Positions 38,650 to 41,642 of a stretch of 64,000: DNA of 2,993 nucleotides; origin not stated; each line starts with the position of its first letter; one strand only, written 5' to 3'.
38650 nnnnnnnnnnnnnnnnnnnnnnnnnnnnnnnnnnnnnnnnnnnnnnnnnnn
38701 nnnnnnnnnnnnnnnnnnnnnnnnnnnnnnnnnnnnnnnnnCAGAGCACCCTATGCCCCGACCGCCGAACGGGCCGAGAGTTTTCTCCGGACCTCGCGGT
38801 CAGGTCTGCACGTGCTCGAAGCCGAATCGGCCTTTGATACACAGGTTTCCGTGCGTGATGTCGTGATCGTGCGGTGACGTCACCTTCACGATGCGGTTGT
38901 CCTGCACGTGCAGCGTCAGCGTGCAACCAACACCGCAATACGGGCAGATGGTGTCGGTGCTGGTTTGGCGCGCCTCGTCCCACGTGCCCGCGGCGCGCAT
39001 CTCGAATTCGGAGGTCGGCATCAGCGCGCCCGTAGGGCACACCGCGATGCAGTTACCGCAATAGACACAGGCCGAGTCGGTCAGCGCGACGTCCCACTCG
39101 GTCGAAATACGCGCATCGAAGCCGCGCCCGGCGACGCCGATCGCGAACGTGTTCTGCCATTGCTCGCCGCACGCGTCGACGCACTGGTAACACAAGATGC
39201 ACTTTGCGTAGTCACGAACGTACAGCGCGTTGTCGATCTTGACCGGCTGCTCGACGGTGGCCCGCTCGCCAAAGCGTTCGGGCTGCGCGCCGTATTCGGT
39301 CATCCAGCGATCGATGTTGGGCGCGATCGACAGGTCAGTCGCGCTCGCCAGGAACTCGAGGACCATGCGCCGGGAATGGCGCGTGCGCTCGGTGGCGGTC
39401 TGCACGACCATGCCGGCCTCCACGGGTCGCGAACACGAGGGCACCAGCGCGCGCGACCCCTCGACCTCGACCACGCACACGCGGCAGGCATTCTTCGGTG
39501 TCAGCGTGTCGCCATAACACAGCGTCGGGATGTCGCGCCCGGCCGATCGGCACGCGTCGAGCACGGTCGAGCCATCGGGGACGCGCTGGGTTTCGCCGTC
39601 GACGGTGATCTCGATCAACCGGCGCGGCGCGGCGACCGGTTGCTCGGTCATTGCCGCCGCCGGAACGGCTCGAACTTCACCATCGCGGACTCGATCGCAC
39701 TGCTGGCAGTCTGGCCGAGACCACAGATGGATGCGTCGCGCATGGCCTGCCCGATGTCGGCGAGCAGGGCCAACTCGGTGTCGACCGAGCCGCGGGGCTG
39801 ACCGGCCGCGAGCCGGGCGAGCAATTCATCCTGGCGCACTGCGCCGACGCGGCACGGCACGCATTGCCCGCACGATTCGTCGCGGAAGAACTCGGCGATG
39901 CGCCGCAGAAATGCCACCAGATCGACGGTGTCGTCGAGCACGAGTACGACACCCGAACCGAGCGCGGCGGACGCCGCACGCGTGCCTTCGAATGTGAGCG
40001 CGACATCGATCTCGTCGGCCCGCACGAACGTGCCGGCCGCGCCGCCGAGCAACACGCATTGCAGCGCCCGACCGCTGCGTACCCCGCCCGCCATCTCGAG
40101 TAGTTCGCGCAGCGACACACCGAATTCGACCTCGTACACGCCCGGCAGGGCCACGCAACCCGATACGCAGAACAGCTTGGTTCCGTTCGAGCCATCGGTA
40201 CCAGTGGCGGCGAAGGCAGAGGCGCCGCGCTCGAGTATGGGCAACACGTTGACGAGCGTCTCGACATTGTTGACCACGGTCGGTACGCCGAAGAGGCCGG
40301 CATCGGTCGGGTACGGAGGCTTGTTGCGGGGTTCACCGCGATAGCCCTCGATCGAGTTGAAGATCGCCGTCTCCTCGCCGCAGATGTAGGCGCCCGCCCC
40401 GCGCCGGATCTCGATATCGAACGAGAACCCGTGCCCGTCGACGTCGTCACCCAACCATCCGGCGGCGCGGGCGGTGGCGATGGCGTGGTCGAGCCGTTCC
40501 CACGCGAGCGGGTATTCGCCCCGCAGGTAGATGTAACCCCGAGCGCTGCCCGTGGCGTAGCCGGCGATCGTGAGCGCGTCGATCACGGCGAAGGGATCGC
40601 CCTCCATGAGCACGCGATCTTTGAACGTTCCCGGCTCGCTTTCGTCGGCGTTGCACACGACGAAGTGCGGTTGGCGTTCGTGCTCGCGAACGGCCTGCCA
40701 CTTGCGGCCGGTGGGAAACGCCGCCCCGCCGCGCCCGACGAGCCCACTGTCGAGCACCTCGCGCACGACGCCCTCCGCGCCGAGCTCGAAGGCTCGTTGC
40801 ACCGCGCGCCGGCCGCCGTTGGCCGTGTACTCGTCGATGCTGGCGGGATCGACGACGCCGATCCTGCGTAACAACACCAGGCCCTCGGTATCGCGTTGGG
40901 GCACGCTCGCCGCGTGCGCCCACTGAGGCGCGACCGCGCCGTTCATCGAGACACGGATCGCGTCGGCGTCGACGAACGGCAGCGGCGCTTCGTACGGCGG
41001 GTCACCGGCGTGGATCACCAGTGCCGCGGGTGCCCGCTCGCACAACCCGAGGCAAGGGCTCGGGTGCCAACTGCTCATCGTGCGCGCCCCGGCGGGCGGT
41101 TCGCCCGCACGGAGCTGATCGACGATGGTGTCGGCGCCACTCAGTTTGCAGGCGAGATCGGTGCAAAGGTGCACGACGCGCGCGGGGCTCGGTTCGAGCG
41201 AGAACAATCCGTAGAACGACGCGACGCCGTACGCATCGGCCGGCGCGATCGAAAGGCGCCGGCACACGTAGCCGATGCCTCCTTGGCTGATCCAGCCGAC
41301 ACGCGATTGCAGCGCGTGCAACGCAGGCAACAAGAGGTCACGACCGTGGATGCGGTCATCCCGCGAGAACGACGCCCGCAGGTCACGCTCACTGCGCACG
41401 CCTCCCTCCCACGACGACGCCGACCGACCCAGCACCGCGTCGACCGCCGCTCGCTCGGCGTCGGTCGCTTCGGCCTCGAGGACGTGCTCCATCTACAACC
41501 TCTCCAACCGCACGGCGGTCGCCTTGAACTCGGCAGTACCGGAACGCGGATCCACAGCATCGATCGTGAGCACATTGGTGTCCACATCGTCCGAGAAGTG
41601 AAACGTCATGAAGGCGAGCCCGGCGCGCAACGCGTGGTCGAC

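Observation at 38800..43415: Formate dehydrogenase alpha subunit split at the Fe4S4/MopB junction and encoded in permuted order around a NuoE-NuoF fusion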

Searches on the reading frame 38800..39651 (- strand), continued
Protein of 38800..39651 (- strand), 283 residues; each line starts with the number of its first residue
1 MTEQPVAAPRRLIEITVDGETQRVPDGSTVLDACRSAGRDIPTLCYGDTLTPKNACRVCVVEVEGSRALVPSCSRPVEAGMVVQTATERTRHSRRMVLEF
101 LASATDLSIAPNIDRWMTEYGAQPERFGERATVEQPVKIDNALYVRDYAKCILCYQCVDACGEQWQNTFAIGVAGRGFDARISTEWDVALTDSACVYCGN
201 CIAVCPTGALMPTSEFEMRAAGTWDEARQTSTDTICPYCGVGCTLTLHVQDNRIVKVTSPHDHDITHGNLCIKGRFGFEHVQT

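Call 29: find_related_loci(query=window:38803-39651:-, collection=genome_contigs, flank=6000)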
Query window:38803-39651:- (283 aa) in genome_contigs; peptide patterns used: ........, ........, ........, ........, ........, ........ (x = any residue, [..] = any of these).
599 stretches matched a pattern (row limit reached: there are more); 505 encode a relative of the query (tblastn E <= 1e-3); the best 80 are kept; 80 distinct loci.
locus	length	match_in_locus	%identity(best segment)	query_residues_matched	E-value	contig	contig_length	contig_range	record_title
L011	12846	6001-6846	94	1-282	0e+0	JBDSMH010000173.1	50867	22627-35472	MAG: Acidimicrobiales bacterium isolate cluster1_bin.389 k127_3078733, whole genome shotgun sequence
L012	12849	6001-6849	91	1-283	1e-177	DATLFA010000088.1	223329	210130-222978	MAG TPA_asm: Acidimicrobiales bacterium isolate SMAG_U14390 k141_1043639, whole genome shotgun sequence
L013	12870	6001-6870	77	6-283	2e-148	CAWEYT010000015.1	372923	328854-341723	MAG: uncultured Acidimicrobiales bacterium isolate MFD00962.bin.2.262 genome assembly, contig: contig_26140, whole genom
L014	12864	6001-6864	76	7-283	5e-148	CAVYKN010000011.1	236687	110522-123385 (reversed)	MAG: uncultured Acidimicrobiales bacterium isolate MFD05567.bin.2.153 genome assembly, contig: contig_37594, whole genom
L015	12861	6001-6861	76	6-283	9e-148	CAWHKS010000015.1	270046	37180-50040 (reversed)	MAG: uncultured Acidimicrobiales bacterium isolate MFD02840.bin.2.184 genome assembly, contig: contig_30801, whole genom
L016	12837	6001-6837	76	5-282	3e-146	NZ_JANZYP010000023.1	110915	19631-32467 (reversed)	Sphaerisporangium corydalis strain NEAU-YHS15 Scaffold23, whole genome shotgun sequence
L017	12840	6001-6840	75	5-283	3e-145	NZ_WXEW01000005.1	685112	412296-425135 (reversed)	Herbidospora solisilvae strain NEAU-GS84 Scaffold5, whole genome shotgun sequence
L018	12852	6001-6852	75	1-283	2e-145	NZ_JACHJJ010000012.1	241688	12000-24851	Planomonospora venezuelensis strain CECT 3303 Ga0436949_12, whole genome shotgun sequence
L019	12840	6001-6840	75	5-283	1e-144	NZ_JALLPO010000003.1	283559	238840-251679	Sphaerisporangium perillae strain NEAU-ZS1 Scaffold3, whole genome shotgun sequence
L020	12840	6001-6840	75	5-283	1e-144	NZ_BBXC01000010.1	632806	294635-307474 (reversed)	Herbidospora sakaeratensis strain NBRC 102641, whole genome shotgun sequence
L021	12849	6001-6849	74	2-283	1e-144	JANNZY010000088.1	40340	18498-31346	MAG: Actinomycetes bacterium isolate VAR_18_metabat_70 VAR_18_k141_1671972, whole genome shotgun sequence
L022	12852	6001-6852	73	1-283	3e-144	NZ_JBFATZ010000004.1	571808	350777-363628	Thermopolyspora sp. NPDC052614 NPDC052614_79_F5.ctg-0004, whole genome shotgun sequence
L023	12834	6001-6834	74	5-281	9e-144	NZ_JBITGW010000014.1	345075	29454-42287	Nonomuraea sp. NPDC050547 NPDC050547_58_G7.ctg-0014, whole genome shotgun sequence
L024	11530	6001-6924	70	1-283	5e-144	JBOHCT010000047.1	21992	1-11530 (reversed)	MAG: Streptosporangiaceae bacterium isolate SE1495_metabat2.bin.7 NODE_85_length_21992_cov_1.436725, whole genome shotgu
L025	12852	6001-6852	75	1-283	6e-144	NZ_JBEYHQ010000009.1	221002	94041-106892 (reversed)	Streptomyces sp. NPDC006975 NPDC006975_15_E12.ctg-0009, whole genome shotgun sequence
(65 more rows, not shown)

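Call 60: list_cluster_members(proteins=[L001:4219-6147:+, L001:6154-7998:+, L001:8001-8876:+])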
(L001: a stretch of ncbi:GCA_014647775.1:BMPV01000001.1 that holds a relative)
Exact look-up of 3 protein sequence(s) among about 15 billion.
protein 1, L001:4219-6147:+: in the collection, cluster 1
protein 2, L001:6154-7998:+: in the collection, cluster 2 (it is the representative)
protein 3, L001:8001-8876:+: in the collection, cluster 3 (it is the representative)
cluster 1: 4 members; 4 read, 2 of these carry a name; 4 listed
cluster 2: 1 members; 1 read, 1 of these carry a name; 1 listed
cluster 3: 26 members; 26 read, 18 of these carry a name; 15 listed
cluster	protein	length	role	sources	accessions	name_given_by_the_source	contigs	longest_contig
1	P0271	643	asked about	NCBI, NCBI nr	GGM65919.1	formate dehydrogenase subunit alpha [Thermopolyspora flexuosa]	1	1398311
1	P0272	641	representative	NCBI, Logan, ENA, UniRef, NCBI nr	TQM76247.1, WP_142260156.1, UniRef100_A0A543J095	formate dehydrogenase subunit alpha [Thermopolyspora flexuosa] | NAD-dependent formate dehydrogenase catalytic subunit n=1 Tax=Thermopolyspora flexuosa ...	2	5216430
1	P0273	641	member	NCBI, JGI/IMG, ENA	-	-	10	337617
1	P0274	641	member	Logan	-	-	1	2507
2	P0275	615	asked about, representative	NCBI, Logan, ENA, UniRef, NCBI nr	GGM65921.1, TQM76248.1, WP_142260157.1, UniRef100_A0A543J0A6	NADH dehydrogenase subunit F [Thermopolyspora flexuosa] | NAD-dependent formate dehydrogenase flavoprotein subunit n=1 Tax=Thermopolyspora flexuosa ... | NAD(P)H-dependent oxidoreductase subunit E [Thermopolyspora flexuosa]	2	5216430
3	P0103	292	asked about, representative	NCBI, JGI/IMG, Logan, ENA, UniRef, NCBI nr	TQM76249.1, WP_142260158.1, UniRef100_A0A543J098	2Fe-2S iron-sulfur cluster-binding protein [Thermopolyspora flexuosa] | predicted molibdopterin-dependent oxidoreductase YjgC | NAD-dependent formate dehydrogenase iron-sulfur protein n=1 Tax=Thermopolyspora flexuosa ...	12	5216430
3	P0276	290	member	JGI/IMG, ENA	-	Uncharacterized anaerobic dehydrogenase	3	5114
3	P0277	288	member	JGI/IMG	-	predicted molibdopterin-dependent oxidoreductase YjgC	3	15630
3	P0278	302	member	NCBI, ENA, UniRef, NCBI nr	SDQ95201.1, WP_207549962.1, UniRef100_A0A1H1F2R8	2Fe-2S iron-sulfur cluster-binding protein [Thermostaphylospora chromogena] | 4Fe-4S binding domain-containing protein n=1 Tax=Thermostaphylospora chromogena ...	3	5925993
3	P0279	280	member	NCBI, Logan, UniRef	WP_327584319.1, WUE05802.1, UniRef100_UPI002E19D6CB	2Fe-2S iron-sulfur cluster-binding protein [Nonomuraea sp. NBC_00507] | 2Fe-2S iron-sulfur cluster-binding protein n=1 Tax=Nonomuraea sp. NBC_00507 TaxID=2976002 ...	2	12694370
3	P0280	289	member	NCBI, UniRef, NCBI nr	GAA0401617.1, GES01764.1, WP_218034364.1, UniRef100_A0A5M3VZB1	respiratory chain oxidoreductase [Acrocarpospora corrugata] | Respiratory chain oxidoreductase n=1 Tax=Acrocarpospora corrugata TaxID=35763 ... | 2Fe-2S iron-sulfur cluster-binding protein [Acrocarpospora corrugata]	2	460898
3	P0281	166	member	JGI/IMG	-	predicted molibdopterin-dependent oxidoreductase YjgC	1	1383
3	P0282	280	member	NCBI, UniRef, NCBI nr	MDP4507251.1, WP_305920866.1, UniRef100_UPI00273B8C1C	2Fe-2S iron-sulfur cluster-binding protein [Nonomuraea turcica] | 2Fe-2S iron-sulfur cluster-binding protein n=1 Tax=Nonomuraea sp. G32 TaxID=3067274 ... | 2Fe-2S iron-sulfur cluster-binding protein [Nonomuraea sp. G32]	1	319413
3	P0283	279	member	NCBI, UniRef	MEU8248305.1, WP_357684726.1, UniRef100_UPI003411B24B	2Fe-2S iron-sulfur cluster-binding protein [Nonomuraea sp. NPDC048916] | 2Fe-2S iron-sulfur cluster-binding protein n=1 Tax=Nonomuraea sp. NPDC048916 ...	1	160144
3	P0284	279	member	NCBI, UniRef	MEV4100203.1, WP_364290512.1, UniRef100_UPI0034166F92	2Fe-2S iron-sulfur cluster-binding protein [Nonomuraea sp. NPDC049649] | 2Fe-2S iron-sulfur cluster-binding protein n=1 Tax=Nonomuraea sp. NPDC049649 ...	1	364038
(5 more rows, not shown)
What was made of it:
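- Sources name the T. flexuosa orthologues as catalytic, flavoprotein and iron-sulfur subunits of an NAD-dependent formate dehydrogenase (call 60).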

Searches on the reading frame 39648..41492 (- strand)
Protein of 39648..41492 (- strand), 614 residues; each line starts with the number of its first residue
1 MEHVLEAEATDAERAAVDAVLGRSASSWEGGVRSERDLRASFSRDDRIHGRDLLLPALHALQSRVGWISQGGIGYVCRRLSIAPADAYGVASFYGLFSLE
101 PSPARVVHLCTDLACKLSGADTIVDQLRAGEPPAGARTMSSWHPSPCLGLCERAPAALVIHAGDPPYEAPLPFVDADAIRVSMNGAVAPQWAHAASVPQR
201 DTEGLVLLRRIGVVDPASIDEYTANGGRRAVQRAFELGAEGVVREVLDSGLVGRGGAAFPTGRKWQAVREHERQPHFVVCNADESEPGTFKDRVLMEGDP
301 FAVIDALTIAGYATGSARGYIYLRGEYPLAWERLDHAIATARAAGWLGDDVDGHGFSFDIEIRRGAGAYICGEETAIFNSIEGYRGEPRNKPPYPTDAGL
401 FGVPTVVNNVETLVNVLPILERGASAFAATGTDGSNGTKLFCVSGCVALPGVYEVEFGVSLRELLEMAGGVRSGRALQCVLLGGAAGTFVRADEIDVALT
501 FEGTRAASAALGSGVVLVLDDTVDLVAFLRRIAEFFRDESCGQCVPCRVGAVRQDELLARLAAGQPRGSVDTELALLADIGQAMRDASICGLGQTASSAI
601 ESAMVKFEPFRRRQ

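Call 5: search_protein_families(library=pfam, proteins=[window:39648-41492:-])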
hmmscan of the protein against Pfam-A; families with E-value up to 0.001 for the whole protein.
window:39648-41492:- (614 aa): 5 families
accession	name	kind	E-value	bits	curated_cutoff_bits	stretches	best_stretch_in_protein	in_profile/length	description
PF01512.22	Complex1_51K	-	6.8e-47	159.6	31.2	1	247-416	2-148/150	Nuo51 FMN-binding domain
PF01257.25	2Fe-2S_thioredx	-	3.4e-22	79.3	24.8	1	51-159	12-124/145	Thioredoxin-like [2Fe-2S] ferredoxin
PF10589.14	NADH_4Fe-4S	-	1.1e-21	76.9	23.5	1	528-609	2-80/85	NADH-ubiquinone oxidoreductase-F iron-sulfur binding region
PF22461.2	SLBB_2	-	6.8e-07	29.7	27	1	439-486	1-50/79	SLBB domain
PF10531.15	SLBB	-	1e-06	28.9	27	1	441-476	2-37/55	SLBB domain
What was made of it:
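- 39648..41492 (-): Diaphorase subunit: a NuoE-like [2Fe-2S] domain fused to a NuoF-like FMN/NAD(H)/[4Fe-4S] domain (614 aa). Pfam PF01257, PF01512, PF10531/PF22461, PF10589 (call 5).
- Checked: NuoE/NuoF fusion: the 614-aa ORF has 2Fe-2S_thioredx (51-159), Complex1_51K (247-416), SLBB and NADH_4Fe-4S (528-609) (call 5).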

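Call 14: search_protein_families(library=ncbifam, proteins=[window:39648-41492:-])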
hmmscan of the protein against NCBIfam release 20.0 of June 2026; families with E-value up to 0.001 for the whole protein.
window:39648-41492:- (614 aa): 15 families
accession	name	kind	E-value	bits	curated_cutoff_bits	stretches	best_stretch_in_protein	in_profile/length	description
TIGR01959.1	nuoF_fam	equivalog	1.6e-133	445.1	558.65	1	209-608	4-403/410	NADH-quinone oxidoreductase subunit NuoF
NF010120.0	PRK13596.1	equivalog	3.8e-111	371.7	389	1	219-607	20-409/433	NADH-quinone oxidoreductase subunit NuoF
NF008436.0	PRK11278.1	equivalog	1.1e-99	334.3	749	1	215-604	23-415/448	NADH-quinone oxidoreductase subunit NuoF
TIGR01958.1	nuoE_fam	subfamily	9.1e-17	61.6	142.4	1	51-160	15-128/148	NADH-quinone oxidoreductase subunit NuoE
NF005722.0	PRK07539.1-2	equivalog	7.8e-16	58.5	141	1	50-159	23-136/157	NADH-quinone oxidoreductase subunit NuoE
NF005747.0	PRK07571.1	equivalog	2e-15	56.9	224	1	51-157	36-146/173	bidirectional hydrogenase complex protein HoxE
NF004638.0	PRK05988.1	equivalog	1.2e-14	54.4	198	1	53-159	27-137/159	formate dehydrogenase subunit gamma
NF005721.0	PRK07539.1-1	equivalog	3.5e-13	49.5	308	1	49-128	43-122/292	NADH-quinone oxidoreductase subunit NuoE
NF005725.0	PRK07539.1-5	equivalog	2.8e-12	46.7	220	1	52-128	39-116/174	NADH-quinone oxidoreductase subunit NuoE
NF005724.0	PRK07539.1-4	equivalog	3.5e-11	43.4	280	1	55-160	43-153/240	NADH-quinone oxidoreductase subunit NuoE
NF005723.0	PRK07539.1-3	equivalog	8.9e-11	41.9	226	1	54-129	26-101/158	NADH-quinone oxidoreductase subunit NuoE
TIGR04481.1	PR_assoc_PrdC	equivalog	8.6e-10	38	490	1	242-472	76-272/425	proline reductase-associated electron transfer protein PrdC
TIGR01945.1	rnfC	subfamily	2.3e-09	36.3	245.95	1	228-337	110-217/435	RnfABCDGE type electron transport complex subunit C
NF009040.0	PRK12373.1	equivalog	2.5e-09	37.3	514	1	54-159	39-149/400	NADH-quinone oxidoreductase subunit E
NF003454.1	PRK05035.1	equivalog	1.6e-08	33.5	345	1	230-340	114-221/556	electron transport complex subunit RsxC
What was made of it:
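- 39648..41492 (-): TIGR01959 nuoF_fam and nuoE_fam (call 14).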

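Call 43: search_solved_structures(query=window:39648-41492:-, max_evalue=1e-20)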
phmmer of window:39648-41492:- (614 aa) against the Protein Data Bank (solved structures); distinct sequences matched with E-value up to 1e-20: 61 (the best 60 are shown).
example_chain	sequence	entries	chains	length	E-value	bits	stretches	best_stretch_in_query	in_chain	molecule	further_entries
9bov_B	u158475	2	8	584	2.3e-113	383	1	143-604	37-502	NADH dehydrogenase (Quinone)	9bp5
8oh5_B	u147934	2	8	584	2.1e-111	376.6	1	143-602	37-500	NAD-reducing hydrogenase subunit HoxF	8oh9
6vw7_B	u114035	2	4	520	2.1e-108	366.7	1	203-607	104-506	NAD-dependent formate dehydrogenase beta subunit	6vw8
7t2r_B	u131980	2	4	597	4.1e-108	365.7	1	193-602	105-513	NiFe hydrogenase subunit B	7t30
7q4v_B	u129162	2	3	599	4.6e-108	365.5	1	203-604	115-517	Iron hydrogenase HydB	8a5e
8a6t_B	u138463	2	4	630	3.1e-107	362.8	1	206-607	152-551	Electron bifurcating hydrogenase subunit HydB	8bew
9n5u_B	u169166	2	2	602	4.2e-107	362.4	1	206-605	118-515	NfnB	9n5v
7q4w_B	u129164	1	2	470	1.3e-104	354.2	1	219-604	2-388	Iron hydrogenase HydB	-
7p5h_B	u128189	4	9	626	2.2e-102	346.8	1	205-607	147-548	Fe-hydrogenase, subunit beta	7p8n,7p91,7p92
9mqx_B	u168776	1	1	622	5.2e-102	345.6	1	105-607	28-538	NADH:ubiquinone oxidoreductase, NADH-binding (51 kD) subunit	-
2fug_1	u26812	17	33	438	6.4e-100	338.7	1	210-596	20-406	NADH-quinone oxidoreductase chain 1 | NADH-QUINONE OXIDOREDUCTASE SUBUNIT 1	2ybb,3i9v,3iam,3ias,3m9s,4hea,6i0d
9fe7_B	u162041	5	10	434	1.1e-98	334.6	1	206-608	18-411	NADH-quinone oxidoreductase subunit F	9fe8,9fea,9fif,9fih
7q5y_C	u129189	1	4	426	1.4e-98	334.2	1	206-608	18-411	NADH-quinone oxidoreductase subunit F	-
6q9c_B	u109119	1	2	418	1.5e-98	334.2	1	206-608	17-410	NADH-quinone oxidoreductase subunit F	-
6hl2_B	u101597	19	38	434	1.5e-98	334.1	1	206-608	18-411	NADH-quinone oxidoreductase subunit F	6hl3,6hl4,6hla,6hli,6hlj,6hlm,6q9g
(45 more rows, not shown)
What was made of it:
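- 39648..41492 (-): PDB matches include the C. necator, R. capsulatus and M. extorquens FDH beta subunits (call 43).
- The best PDB matches of the NuoEF protein include subunits of bifurcating or multimeric enzymes (8oh5_B, 9bov_B, HydB; call 43).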
